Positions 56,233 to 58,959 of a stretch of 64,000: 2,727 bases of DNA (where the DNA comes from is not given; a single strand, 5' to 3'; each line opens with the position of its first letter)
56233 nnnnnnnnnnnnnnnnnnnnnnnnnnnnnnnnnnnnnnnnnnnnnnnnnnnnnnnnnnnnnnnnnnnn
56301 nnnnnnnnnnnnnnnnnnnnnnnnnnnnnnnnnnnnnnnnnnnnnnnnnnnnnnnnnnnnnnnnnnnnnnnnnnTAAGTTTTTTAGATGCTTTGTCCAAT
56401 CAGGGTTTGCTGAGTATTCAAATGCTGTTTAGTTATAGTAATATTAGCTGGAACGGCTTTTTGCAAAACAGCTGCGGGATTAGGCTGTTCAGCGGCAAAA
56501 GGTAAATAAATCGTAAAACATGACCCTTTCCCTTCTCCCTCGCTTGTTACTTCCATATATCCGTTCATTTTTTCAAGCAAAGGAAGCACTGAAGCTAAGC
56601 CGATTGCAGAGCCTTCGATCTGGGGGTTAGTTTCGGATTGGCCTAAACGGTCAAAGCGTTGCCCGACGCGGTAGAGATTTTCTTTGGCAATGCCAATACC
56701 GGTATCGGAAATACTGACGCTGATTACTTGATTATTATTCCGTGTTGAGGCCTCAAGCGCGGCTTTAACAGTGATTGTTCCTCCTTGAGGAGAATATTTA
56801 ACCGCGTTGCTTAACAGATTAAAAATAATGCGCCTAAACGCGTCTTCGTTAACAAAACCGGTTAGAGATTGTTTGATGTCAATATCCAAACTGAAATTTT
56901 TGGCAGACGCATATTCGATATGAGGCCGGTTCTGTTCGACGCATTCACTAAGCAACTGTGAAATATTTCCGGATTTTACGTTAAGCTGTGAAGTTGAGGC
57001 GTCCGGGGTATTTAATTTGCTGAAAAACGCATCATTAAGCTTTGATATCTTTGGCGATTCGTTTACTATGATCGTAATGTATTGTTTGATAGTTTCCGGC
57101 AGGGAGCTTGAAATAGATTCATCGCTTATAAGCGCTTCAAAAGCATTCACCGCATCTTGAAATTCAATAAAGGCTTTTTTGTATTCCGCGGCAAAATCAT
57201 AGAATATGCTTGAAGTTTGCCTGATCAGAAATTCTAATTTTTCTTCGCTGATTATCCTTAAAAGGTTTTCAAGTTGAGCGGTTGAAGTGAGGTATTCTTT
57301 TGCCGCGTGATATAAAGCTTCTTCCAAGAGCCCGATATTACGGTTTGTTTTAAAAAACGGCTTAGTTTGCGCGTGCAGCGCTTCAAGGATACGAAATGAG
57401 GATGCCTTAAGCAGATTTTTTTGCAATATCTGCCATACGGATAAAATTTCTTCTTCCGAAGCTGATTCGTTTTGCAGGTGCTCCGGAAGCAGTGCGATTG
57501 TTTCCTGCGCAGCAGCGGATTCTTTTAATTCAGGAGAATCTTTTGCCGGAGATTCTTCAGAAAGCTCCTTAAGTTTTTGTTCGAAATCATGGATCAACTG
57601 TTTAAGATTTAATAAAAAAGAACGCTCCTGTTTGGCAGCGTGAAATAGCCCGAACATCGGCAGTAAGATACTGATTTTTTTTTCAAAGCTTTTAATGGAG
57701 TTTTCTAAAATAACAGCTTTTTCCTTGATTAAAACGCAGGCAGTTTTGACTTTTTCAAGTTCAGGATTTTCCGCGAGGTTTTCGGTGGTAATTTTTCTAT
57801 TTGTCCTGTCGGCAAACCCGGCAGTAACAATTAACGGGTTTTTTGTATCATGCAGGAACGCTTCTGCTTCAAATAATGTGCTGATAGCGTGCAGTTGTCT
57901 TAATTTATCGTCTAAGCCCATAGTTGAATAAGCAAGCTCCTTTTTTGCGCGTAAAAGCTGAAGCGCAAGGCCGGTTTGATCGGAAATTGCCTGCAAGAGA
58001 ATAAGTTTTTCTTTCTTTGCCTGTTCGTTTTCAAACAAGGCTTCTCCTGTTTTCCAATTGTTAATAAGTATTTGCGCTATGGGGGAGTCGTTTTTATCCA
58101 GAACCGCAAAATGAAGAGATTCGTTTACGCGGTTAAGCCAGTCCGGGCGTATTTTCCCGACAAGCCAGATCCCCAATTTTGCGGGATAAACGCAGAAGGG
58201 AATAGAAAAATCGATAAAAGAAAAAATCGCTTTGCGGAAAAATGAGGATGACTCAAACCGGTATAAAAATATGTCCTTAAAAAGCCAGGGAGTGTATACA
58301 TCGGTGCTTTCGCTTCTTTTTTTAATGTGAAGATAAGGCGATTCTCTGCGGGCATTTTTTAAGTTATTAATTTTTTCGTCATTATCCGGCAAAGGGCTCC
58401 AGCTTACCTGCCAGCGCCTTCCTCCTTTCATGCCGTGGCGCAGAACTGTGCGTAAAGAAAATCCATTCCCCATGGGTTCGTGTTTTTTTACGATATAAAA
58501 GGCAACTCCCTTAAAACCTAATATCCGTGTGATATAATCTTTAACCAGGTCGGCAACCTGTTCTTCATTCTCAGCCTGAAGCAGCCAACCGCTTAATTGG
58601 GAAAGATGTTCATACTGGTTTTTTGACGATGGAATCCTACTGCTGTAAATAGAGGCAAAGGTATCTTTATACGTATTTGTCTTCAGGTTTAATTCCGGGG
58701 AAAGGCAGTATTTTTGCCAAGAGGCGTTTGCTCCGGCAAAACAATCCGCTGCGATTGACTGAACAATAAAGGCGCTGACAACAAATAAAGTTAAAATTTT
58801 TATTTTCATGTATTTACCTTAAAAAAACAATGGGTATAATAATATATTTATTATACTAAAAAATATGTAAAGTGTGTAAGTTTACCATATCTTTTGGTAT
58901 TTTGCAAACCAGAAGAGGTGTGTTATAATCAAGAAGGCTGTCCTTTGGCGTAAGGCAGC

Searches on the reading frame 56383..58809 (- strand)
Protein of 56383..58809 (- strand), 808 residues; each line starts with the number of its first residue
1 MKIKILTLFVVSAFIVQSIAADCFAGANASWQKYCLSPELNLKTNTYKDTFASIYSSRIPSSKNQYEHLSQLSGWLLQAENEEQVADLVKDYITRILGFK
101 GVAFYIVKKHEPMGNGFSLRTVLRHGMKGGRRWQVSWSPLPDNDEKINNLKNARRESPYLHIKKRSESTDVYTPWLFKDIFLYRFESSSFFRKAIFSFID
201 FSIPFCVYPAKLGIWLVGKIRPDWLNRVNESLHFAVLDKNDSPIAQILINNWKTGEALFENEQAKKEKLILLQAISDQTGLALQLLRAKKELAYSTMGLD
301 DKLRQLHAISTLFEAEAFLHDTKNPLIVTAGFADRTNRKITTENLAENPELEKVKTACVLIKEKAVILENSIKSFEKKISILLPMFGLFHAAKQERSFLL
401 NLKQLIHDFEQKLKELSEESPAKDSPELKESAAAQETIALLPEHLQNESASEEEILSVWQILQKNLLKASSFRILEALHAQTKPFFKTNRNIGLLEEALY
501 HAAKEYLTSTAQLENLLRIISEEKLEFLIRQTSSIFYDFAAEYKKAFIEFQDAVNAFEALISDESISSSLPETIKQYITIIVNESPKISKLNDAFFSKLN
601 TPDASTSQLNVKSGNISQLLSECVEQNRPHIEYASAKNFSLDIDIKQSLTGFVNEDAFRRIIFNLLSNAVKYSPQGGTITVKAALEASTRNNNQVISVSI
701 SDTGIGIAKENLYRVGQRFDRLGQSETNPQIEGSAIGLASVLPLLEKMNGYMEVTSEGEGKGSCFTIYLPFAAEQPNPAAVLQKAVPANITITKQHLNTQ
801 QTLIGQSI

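Call 64: search_protein_families(library=pfam, proteins=[window:56383-58809:-], max_evalue=0.00001)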
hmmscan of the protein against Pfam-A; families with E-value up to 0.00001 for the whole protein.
window:56383-58809:- (808 aa): 1 family
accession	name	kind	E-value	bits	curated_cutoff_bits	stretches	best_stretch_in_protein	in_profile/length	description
PF02518.31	HATPase_c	-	8.3e-22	78.2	26.4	1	654-772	2-110/111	Histidine kinase-, DNA gyrase B-, and HSP90-like ATPase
